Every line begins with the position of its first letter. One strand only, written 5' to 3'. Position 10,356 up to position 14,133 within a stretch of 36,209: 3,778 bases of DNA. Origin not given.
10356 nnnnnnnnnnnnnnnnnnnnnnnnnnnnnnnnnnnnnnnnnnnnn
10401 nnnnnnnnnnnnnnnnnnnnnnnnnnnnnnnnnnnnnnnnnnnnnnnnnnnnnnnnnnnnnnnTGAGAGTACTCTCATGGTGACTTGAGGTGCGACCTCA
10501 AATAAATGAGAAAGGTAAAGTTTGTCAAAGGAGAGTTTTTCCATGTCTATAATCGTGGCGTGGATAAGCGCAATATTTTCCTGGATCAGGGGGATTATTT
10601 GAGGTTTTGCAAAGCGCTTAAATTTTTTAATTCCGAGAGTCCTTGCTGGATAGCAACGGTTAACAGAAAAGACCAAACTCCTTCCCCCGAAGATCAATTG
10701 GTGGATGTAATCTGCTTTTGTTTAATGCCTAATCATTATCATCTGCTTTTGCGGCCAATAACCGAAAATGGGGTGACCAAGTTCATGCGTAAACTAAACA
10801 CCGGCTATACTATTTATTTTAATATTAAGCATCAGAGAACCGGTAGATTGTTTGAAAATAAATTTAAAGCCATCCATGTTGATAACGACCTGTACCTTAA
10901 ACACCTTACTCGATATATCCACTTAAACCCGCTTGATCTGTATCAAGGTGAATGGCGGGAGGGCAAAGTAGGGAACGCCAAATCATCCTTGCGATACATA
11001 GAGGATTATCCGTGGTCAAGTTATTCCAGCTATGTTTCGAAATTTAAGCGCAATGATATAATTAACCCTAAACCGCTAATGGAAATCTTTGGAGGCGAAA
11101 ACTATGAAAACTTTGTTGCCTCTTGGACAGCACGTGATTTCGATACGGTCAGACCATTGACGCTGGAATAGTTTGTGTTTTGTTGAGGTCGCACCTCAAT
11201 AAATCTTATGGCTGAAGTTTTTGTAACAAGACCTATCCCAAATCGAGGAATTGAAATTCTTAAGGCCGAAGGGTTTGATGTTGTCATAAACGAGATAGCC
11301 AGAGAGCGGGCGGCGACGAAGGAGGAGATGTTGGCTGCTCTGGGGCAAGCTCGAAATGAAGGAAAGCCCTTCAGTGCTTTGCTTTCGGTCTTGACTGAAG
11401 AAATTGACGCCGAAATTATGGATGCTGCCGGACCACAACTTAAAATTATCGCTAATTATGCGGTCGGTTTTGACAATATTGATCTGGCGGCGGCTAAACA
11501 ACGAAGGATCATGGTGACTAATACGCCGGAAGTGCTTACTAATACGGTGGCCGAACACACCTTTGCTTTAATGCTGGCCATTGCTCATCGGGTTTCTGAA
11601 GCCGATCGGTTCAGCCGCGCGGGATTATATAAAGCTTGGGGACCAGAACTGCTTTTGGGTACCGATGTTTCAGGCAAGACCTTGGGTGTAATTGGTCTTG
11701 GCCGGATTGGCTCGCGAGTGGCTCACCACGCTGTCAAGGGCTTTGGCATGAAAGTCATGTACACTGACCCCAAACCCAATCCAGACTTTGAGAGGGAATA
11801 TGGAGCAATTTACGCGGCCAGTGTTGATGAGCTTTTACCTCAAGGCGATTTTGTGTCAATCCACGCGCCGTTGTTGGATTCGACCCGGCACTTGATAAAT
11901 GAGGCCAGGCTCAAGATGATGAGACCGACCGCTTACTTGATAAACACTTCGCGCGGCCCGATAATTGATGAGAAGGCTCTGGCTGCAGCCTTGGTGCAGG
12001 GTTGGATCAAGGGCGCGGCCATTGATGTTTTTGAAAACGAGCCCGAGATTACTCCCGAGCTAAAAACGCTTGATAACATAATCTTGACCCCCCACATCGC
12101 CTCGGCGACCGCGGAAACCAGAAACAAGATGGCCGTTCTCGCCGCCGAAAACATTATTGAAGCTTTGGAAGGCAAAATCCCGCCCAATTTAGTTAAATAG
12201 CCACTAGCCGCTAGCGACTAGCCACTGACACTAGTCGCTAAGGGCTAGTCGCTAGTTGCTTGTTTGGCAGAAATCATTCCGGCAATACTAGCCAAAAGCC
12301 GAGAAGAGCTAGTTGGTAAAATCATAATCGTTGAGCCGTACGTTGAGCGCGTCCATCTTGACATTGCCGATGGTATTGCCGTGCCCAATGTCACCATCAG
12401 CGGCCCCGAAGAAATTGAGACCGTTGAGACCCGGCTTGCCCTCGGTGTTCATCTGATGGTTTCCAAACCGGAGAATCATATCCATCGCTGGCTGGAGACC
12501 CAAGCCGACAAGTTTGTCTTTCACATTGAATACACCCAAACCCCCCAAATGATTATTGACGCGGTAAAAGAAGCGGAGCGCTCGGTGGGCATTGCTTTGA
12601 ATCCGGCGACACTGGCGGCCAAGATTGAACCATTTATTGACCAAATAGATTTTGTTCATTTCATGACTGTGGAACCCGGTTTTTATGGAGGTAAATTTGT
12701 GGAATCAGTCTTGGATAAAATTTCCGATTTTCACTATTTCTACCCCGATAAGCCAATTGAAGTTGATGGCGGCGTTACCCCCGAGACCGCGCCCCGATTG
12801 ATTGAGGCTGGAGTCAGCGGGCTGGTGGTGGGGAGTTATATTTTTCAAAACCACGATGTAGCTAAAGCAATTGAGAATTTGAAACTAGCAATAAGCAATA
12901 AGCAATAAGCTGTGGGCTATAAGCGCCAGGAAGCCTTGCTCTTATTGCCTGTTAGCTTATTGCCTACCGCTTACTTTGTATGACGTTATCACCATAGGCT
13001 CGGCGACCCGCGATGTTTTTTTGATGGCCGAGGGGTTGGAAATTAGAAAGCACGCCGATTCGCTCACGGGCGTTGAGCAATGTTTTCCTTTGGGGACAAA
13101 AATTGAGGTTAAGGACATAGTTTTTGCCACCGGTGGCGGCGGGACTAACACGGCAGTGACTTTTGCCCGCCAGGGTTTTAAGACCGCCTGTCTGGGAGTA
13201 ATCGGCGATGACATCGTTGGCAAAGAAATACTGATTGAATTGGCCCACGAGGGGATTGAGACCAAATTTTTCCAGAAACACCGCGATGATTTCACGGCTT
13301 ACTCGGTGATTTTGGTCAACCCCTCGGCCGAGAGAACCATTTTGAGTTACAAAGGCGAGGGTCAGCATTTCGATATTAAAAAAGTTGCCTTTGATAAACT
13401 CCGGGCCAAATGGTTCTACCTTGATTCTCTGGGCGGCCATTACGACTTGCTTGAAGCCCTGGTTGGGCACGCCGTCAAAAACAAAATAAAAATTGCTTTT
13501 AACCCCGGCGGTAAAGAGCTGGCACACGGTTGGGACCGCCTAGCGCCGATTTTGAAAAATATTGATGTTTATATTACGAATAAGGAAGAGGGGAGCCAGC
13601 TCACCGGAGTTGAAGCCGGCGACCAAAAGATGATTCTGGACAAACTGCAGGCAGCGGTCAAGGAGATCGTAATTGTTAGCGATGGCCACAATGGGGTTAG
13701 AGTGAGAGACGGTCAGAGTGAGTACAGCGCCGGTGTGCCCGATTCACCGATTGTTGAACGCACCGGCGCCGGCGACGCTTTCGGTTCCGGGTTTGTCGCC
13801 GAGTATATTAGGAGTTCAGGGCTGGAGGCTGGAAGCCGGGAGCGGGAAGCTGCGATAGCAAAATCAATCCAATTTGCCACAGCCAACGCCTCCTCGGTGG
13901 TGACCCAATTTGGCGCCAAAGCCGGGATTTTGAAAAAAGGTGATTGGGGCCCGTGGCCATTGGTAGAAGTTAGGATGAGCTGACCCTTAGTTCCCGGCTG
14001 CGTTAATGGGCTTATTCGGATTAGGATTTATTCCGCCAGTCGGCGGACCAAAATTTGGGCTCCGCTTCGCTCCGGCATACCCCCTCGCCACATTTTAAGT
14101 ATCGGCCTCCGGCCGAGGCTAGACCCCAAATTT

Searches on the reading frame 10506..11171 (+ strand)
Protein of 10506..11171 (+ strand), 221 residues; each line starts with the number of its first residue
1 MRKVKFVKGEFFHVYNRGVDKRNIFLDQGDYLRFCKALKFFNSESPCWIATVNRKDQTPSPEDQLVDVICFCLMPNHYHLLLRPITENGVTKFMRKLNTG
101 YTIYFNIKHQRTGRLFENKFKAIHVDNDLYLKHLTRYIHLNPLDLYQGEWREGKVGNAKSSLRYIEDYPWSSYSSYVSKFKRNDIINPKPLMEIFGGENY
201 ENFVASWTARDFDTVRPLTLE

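Call 45: search_protein_families(library=pfam, proteins=[window:10506-11171:+], max_evalue=0.001)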
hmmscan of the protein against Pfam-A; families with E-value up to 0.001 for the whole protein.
window:10506-11171:+ (221 aa): 1 family
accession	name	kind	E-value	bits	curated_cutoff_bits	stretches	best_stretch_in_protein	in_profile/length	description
PF01797.21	Y1_Tnp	-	8.7e-09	36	23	1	66-139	41-119/121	Transposase IS200 like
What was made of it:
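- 10485..11199 (+): Candidate mobilising enzyme only (weak). A RAYT-like Y1/HUH transposase gene (10506-11171) flanked by inverted 17-nt hairpins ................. and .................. PF01797 at 36 bits (call 45).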

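Call 47: search_protein_families(library=ncbifam, proteins=[window:10506-11171:+], max_evalue=0.01)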
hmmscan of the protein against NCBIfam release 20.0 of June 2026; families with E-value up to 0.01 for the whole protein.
window:10506-11171:+ (221 aa): 1 family
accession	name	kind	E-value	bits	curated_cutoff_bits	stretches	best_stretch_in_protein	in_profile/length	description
NF047646.1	REP_Tyr_transpos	equivalog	4.2e-09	36.4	80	1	62-143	43-132/146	REP-associated tyrosine transposase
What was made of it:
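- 10485..11199 (+): NF047646 at 36 bits, below the cut-off of 80 (call 47).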

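Call 71: find_homologous_proteins(query=window:10506-11168:+, max_evalue=1e-10)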
Query window:10506-11168:+ (221 aa): 3721 proteins with E <= 1e-10 among 3831 candidates; the best 120 are listed.
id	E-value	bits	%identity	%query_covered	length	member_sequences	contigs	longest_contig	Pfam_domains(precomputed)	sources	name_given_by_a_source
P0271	5.2e-152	522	100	100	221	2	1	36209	PF01797.22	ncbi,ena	-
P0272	5.7e-105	368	68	100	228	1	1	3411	PF01797.22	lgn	-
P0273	2.4e-86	307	61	100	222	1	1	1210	PF01797.22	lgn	-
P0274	2.7e-82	294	56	100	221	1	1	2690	PF01797.22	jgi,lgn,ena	-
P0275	1.2e-68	249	51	100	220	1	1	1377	PF01797.22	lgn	-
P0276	3.3e-67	244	51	100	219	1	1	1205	PF01797.22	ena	-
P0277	2.0e-66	242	49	100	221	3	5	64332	PF01797.22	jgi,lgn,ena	-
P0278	1.3e-64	236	47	96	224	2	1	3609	PF01797.22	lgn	-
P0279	2.0e-64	235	46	100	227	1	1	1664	PF01797.22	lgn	-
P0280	3.1e-62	228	46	100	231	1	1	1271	PF01797.22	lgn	-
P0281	7.1e-62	227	43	100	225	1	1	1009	PF01797.22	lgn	-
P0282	1.0e-61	226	45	100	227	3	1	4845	PF01797.22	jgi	-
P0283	1.9e-61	226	45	100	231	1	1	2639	PF01797.22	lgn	-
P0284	2.2e-61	225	48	100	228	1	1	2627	PF01797.22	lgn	-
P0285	2.5e-61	225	45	98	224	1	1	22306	PF01797.22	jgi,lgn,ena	-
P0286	5.7e-61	224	44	100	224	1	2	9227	PF01797.22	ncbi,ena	-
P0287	6.7e-61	224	44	100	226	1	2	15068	PF01797.22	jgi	jgi:putative transposase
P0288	3.5e-60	221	49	96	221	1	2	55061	PF01797.22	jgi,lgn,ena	-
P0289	3.6e-60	221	48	93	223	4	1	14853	PF01797.22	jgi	-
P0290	1.1e-59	220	45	100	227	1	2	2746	PF01797.22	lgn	-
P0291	1.8e-59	219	44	100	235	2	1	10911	PF01797.22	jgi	jgi:putative transposase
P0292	2.5e-59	219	45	98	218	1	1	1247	PF01797.22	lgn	-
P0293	4.0e-59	218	44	95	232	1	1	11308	PF01797.22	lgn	-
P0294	4.9e-59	218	47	96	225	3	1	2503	PF01797.22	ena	-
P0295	5.5e-59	218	43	98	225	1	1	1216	PF01797.22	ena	-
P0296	5.8e-59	217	45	96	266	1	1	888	PF01797.22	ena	-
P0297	5.9e-59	217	44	100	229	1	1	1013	PF01797.22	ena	-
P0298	6.0e-59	217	45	100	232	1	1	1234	PF01797.22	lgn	-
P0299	8.3e-59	217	45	100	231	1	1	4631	PF01797.22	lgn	-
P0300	8.9e-59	217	48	100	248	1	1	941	PF01797.22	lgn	-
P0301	1.7e-58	216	43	100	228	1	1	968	PF01797.22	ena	-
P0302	2.0e-58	216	45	100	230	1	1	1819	PF01797.22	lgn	-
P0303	2.1e-58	216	45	97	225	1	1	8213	PF01797.22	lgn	-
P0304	2.4e-58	215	47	96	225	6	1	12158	PF01797.22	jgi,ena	-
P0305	2.5e-58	215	49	93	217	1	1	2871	PF01797.22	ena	-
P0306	2.5e-58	215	43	100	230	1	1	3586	PF01797.22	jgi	jgi:putative transposase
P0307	2.8e-58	215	46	97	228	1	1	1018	PF01797.22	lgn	-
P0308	3.0e-58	215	43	100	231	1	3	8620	PF01797.22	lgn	-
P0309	3.8e-58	215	47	99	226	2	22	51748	PF01797.22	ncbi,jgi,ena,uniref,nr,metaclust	ncbi:hypothetical protein A3B21_03010 [Candidatus Uhrbacteria bacterium RIFCSPLOWO2_01_FULL_47_24]|u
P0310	4.1e-58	215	43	100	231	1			PF01797.22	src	-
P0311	4.8e-58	214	44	97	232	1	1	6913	PF01797.22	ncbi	-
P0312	6.6e-58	214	45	97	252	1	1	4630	PF01797.22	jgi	-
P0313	1.1e-57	213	44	100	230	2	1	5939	PF01797.22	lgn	-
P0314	1.3e-57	213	44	100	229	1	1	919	PF01797.22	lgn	-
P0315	1.8e-57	213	44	100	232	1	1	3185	PF01797.22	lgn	-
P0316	1.9e-57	213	42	100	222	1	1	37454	PF01797.22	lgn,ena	-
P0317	2.1e-57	212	46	100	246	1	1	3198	PF01797.22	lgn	-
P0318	2.2e-57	212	47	94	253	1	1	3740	PF01797.22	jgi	jgi:putative transposase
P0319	2.6e-57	212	46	100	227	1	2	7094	PF01797.22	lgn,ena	-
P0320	2.6e-57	212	44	100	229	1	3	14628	PF01797.22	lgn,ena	-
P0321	2.7e-57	212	45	100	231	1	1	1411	PF01797.22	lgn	-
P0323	3.0e-57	212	47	99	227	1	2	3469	PF01797.22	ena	-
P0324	3.9e-57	211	44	100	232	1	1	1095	PF01797.22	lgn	-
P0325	5.2e-57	211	43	100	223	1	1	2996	PF01797.22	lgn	-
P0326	6.2e-57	211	45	100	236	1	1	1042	PF01797.22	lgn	-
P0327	7.2e-57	211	44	100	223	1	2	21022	PF01797.22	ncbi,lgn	ncbi:MAG: transposase [Candidatus Omnitrophota bacterium]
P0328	8.3e-57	210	43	100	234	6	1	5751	PF01797.22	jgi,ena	-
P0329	8.4e-57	210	44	100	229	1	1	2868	PF01797.22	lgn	-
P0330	8.7e-57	210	43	99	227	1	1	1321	PF01797.22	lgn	-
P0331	9.2e-57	210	45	100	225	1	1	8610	PF01797.22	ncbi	-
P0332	9.6e-57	210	43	100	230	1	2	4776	PF01797.22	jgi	-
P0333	9.6e-57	210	44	100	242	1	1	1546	PF01797.22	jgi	-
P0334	1.5e-56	210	44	100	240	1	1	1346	PF01797.22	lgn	-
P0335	1.6e-56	210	45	100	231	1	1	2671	PF01797.22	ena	-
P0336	2.0e-56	209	42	100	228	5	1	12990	PF01797.22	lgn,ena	-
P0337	2.3e-56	209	43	100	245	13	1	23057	PF01797.22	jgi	-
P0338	2.9e-56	209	44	100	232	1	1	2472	PF01797.22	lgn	-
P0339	2.9e-56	209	43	100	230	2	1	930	PF01797.22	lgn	-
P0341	3.3e-56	208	44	100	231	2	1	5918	PF01797.22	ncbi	-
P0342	3.9e-56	208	43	100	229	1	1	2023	PF01797.22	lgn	-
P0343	4.0e-56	208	45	100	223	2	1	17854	PF01797.22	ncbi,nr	ncbi:MAG: transposase [Candidatus Omnitrophica bacterium]|nr:transposase [Candidatus Omnitrophota ba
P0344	4.2e-56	208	45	100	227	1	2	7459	PF01797.22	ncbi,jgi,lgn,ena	-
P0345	4.9e-56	208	43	100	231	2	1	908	PF01797.22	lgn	-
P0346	5.5e-56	208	46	100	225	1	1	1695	PF01797.22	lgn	-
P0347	6.2e-56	208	45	100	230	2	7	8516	PF01797.22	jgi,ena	-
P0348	6.7e-56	207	44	100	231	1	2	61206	PF01797.22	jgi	jgi:putative transposase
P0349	7.2e-56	207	43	100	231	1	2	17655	PF01797.22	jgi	-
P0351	9.1e-56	207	44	100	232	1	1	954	PF01797.22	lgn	-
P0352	9.4e-56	207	43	100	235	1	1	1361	PF01797.22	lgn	-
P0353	9.9e-56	207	42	100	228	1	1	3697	PF01797.22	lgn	-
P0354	1.0e-55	207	42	100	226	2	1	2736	PF01797.22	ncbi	-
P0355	1.0e-55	207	45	100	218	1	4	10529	PF01797.22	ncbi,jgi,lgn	jgi:putative transposase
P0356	1.1e-55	207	44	96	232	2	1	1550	PF01797.22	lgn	-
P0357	1.2e-55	207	44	100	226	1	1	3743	PF01797.22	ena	-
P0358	1.2e-55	207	43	99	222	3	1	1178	PF01797.22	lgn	-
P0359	1.6e-55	206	46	100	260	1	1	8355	PF01797.22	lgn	-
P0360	1.6e-55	206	43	100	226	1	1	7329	PF01797.22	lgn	-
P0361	1.8e-55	206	43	100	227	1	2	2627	PF01797.22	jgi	-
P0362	2.1e-55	206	43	100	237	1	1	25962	PF01797.22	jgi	jgi:putative transposase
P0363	2.2e-55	206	43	100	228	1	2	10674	PF01797.22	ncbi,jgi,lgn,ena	-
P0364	2.2e-55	206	43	100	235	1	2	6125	PF01797.22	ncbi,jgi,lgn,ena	-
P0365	2.5e-55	206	45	96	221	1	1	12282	PF01797.22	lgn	-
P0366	2.8e-55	205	45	100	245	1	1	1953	PF01797.22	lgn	-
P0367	2.9e-55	205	43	100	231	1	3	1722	PF01797.22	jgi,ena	-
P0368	3.3e-55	205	42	100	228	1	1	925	PF01797.22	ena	-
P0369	3.6e-55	205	45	100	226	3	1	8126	PF01797.22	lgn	-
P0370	5.3e-55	205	44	100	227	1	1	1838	PF01797.22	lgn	-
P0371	5.5e-55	204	45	98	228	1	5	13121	PF01797.22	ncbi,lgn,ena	ncbi:MAG: transposase [Patescibacteria group bacterium]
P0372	6.5e-55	204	44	100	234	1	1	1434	PF01797.22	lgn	-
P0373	7.6e-55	204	41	99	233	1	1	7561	PF01797.22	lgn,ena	-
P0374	8.9e-55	204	46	94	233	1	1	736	PF01797.22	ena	-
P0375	9.3e-55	204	42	100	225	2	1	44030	PF01797.22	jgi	jgi:putative transposase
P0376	9.3e-55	204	45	94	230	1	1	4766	PF01797.22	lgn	-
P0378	1.0e-54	204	45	98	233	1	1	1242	PF01797.22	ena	-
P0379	1.2e-54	203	43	98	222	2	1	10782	PF01797.22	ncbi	-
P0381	1.3e-54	203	43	100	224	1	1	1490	PF01797.22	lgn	-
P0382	1.5e-54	203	41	100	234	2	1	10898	PF01797.22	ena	-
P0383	1.5e-54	203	46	95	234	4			PF01797.22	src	-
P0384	1.5e-54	203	45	94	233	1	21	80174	PF01797.22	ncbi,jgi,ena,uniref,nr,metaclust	ncbi:MAG: hypothetical protein A2826_02725 [Candidatus Doudnabacteria bacterium RIFCSPHIGHO2_01_FULL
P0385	1.6e-54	203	42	100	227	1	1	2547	PF01797.22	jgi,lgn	-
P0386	1.7e-54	203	42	99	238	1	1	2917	PF01797.22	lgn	-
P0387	1.7e-54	203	43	100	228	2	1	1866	PF01797.22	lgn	-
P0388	1.7e-54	203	44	99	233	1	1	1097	PF01797.22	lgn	-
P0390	2.0e-54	203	43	100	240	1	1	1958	PF01797.22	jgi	jgi:putative transposase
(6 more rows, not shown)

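Call 72: find_encoding_contigs(protein=P0272, flank=2000, max_places=2)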
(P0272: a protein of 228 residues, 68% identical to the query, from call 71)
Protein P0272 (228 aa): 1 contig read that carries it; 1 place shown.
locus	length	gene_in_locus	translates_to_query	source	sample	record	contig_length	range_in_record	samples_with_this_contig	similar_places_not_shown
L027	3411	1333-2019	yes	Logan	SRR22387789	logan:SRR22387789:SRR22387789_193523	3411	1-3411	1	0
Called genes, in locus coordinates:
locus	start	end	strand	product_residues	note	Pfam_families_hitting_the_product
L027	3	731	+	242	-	?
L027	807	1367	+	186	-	PF02502:LacAB_rpiB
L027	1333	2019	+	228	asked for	PF01797:Y1_Tnp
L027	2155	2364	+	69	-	-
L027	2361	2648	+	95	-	-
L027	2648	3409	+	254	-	?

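Call 73: find_encoding_contigs(protein=P0277, flank=10000, max_places=2)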
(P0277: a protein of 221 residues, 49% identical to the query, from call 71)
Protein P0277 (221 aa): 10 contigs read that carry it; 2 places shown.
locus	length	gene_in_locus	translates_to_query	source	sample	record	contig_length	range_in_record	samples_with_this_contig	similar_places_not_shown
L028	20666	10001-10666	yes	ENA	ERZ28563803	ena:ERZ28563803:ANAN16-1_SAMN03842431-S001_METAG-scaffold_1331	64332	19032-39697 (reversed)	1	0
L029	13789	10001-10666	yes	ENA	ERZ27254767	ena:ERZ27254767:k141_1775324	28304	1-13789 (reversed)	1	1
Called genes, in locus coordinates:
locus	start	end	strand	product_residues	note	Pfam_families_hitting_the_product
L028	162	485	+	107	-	-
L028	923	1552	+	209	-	PF01261:AP_endonuc_2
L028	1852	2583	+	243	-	-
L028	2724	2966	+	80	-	PF18893:DUF5652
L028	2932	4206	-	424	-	PF01702:TGT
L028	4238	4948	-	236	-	-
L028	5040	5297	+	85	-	PF13192:Thioredoxin_3 (weak), PF00462:Glutaredoxin, PF13417:GST_N_3 (weak)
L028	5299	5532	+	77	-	-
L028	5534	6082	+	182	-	PF03703:bPH_2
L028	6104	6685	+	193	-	PF00081:Sod_Fe_N, PF02777:Sod_Fe_C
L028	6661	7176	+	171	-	-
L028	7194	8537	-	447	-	PF02366:PMT, PF16192:PMT_4TMC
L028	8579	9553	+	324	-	PF00890:FAD_binding_2 (faint), PF07992:Pyr_redox_2, PF13738:Pyr_redox_3, PF00070:Pyr_redox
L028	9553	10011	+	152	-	PF02502:LacAB_rpiB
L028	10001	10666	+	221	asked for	PF01797:Y1_Tnp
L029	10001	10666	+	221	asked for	PF01797:Y1_Tnp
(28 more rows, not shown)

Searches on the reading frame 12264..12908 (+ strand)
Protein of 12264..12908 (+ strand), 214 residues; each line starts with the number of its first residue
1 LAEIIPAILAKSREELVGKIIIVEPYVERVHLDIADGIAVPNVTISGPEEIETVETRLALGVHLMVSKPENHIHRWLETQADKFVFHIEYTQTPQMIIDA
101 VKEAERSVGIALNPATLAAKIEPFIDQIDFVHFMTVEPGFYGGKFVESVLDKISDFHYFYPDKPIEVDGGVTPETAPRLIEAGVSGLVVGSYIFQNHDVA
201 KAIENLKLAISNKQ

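Call 45: search_protein_families(library=pfam, proteins=[window:12264-12908:+], max_evalue=0.001)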
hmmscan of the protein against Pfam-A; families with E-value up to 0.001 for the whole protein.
window:12264-12908:+ (214 aa): 2 families
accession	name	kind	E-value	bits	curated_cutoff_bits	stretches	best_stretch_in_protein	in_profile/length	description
PF00834.25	Ribul_P_3_epim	-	9.2e-44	149.7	21.1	1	4-194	2-198/198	Ribulose-phosphate 3 epimerase family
PF00977.27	His_biosynth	-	0.0002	21.3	23.6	0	162-203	73-115/228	Histidine biosynthesis protein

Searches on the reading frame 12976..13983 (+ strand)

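Call 45: search_protein_families(library=pfam, proteins=[window:12976-13983:+], max_evalue=0.001)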
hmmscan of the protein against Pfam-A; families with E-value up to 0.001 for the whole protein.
window:12976-13983:+ (335 aa): 1 family
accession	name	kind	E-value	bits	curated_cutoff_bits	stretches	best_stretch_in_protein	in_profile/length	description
PF00294.29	PfkB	-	5.7e-33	115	25.8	1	39-317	22-298/302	pfkB family carbohydrate kinase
